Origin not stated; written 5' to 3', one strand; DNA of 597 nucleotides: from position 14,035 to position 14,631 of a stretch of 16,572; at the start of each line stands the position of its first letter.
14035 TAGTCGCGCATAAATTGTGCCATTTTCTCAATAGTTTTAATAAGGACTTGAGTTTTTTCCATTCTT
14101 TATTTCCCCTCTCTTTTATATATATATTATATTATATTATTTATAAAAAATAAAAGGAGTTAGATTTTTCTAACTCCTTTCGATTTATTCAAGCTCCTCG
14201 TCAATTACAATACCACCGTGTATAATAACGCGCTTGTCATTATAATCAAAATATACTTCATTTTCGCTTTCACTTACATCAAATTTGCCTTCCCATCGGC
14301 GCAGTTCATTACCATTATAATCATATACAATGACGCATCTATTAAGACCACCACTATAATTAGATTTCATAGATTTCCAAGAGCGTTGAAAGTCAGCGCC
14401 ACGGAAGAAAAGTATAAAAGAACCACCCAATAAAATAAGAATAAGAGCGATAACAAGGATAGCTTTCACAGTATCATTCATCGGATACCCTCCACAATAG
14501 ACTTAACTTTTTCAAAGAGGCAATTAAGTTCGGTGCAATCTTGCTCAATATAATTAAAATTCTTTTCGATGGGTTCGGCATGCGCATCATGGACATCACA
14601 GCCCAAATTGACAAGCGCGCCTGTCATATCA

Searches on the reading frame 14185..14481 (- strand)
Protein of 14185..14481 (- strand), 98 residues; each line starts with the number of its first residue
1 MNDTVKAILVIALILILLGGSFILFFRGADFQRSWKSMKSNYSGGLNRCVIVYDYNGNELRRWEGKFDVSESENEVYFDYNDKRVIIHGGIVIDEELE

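Call 12: search_protein_families(library=pfam, proteins=[window:14185-14481:-], max_evalue=0.01)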
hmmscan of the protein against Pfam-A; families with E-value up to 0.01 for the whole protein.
window:14185-14481:- (98 aa): 0 families

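Call 45: search_protein_families(library=phrogs, proteins=[window:14185-14481:-], max_evalue=0.001)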
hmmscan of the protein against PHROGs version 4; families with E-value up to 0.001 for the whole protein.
window:14185-14481:- (98 aa): 1 family
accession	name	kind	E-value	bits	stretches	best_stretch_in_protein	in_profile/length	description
phrog_2316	-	unknown function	4.6e-12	47.1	1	13-96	6-93/191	-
